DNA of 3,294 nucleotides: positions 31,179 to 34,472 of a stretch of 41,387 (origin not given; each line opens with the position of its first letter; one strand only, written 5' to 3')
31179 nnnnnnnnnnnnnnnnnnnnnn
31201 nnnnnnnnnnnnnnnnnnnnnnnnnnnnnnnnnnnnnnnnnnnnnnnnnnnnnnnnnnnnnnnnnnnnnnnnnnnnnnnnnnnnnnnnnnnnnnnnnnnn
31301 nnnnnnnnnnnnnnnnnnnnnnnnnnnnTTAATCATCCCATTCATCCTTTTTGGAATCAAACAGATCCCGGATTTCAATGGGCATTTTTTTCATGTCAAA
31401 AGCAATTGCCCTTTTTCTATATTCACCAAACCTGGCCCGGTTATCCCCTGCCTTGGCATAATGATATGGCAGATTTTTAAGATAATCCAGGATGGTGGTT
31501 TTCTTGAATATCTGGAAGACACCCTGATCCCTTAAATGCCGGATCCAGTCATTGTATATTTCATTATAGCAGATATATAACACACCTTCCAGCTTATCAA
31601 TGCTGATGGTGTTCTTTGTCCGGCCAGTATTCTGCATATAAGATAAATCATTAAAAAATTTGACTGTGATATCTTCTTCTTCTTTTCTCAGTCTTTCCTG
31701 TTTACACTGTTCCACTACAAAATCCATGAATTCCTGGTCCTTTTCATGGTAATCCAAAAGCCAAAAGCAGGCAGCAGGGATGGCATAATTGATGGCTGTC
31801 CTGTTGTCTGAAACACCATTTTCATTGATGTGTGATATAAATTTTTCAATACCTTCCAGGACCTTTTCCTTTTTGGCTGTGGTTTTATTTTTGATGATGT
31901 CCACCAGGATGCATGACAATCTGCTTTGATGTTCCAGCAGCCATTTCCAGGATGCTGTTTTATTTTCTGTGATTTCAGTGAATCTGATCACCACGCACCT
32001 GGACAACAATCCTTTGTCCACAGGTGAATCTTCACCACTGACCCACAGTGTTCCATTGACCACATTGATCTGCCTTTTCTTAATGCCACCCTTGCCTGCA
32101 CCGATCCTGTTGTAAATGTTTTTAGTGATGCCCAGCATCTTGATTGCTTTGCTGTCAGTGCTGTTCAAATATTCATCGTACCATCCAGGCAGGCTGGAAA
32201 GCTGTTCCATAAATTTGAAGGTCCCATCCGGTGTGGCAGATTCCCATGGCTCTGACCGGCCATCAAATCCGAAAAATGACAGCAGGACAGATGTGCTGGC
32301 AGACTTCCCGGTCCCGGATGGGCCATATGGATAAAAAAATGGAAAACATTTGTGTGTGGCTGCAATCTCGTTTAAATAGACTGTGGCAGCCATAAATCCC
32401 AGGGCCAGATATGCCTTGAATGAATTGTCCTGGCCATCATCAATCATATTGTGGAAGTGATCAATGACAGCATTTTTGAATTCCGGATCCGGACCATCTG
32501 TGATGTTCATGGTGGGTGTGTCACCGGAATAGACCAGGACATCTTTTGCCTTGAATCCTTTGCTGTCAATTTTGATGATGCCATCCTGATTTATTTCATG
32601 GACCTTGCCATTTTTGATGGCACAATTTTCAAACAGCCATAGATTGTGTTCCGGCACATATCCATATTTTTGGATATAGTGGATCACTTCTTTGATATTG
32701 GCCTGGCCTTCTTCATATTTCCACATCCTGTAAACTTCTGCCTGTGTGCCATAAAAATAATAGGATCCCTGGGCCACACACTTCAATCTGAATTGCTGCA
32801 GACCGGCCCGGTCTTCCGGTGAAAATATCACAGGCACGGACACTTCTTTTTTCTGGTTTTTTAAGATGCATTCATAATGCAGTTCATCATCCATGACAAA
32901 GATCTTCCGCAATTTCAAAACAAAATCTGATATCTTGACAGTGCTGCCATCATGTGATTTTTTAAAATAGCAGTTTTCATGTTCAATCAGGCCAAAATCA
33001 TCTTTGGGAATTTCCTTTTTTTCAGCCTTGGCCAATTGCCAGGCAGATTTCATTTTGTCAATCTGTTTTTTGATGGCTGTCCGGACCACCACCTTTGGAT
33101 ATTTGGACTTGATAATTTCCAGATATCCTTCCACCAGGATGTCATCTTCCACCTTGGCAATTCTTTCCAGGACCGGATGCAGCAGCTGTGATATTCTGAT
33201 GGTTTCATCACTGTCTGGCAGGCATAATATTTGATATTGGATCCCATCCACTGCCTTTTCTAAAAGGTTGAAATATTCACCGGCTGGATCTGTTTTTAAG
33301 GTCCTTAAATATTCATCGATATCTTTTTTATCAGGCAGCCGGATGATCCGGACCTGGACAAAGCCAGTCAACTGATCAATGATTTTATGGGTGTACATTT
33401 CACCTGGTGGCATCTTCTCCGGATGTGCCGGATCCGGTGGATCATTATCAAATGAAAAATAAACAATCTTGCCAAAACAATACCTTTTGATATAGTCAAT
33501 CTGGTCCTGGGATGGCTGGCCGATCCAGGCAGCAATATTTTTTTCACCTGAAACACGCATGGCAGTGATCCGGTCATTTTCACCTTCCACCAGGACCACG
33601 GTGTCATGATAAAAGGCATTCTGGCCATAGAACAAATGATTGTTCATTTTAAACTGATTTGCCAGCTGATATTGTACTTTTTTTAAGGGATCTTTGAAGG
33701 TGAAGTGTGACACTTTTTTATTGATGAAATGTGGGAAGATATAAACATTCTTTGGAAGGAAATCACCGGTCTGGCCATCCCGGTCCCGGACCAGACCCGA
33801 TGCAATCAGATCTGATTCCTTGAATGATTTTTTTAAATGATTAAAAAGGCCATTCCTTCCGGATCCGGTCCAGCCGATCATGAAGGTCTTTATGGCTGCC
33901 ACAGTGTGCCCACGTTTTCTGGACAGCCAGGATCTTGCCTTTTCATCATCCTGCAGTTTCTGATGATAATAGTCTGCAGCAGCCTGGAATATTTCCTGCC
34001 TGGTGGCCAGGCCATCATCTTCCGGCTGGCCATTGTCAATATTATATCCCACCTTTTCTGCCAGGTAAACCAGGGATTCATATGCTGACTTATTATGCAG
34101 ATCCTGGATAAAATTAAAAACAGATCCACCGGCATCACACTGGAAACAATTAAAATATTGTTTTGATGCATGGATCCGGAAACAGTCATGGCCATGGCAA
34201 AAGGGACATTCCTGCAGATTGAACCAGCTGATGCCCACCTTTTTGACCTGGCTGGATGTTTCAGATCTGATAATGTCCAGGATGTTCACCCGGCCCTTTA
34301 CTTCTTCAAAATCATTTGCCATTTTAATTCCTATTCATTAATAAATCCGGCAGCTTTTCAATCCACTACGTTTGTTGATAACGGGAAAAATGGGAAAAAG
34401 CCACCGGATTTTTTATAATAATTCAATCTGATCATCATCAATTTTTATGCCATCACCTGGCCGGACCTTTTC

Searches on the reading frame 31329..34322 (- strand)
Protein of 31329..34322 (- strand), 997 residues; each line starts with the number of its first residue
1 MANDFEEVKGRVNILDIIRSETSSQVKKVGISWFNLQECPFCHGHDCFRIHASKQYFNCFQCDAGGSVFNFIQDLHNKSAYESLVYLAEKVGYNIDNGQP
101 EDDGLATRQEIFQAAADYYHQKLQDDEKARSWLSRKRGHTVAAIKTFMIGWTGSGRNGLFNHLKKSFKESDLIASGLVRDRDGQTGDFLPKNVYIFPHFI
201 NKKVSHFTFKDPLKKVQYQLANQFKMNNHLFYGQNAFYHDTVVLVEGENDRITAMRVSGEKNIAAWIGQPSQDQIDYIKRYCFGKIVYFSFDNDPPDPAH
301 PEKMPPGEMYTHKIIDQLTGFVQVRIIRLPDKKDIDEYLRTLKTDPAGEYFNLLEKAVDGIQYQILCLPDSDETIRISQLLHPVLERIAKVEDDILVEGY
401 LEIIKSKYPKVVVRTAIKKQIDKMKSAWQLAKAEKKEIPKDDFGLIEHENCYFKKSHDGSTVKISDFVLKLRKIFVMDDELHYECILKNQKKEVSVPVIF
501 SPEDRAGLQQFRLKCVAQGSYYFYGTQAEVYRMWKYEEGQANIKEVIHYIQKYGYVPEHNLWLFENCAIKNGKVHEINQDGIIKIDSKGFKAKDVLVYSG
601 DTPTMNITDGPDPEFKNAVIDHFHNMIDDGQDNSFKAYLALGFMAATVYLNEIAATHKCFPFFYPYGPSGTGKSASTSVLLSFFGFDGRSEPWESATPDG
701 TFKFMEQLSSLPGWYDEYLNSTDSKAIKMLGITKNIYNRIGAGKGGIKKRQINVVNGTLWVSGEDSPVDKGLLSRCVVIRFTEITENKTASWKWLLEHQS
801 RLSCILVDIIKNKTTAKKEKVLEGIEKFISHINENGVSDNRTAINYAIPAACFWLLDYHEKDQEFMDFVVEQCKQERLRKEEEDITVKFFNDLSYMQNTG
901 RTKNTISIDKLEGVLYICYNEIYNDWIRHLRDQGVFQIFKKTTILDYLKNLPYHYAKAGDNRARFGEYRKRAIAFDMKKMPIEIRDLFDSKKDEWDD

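Call 111: search_protein_families(library=pfam, proteins=[window:31329-34322:-], max_evalue=0.001)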
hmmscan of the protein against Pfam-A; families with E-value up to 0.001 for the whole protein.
window:31329-34322:- (997 aa): 3 families
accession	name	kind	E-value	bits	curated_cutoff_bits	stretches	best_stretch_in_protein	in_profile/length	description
PF01807.25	Zn_ribbon_DnaG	-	1.5e-13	50.8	24.9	1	4-97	5-95/98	CHC2 zinc finger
PF13155.12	Toprim_2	-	3.1e-06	27.9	22.1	1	243-339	1-88/88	Toprim-like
PF08275.17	DNAG_N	-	8.3e-06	26.4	26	1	118-189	1-75/128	DNA primase catalytic core, N-terminal domain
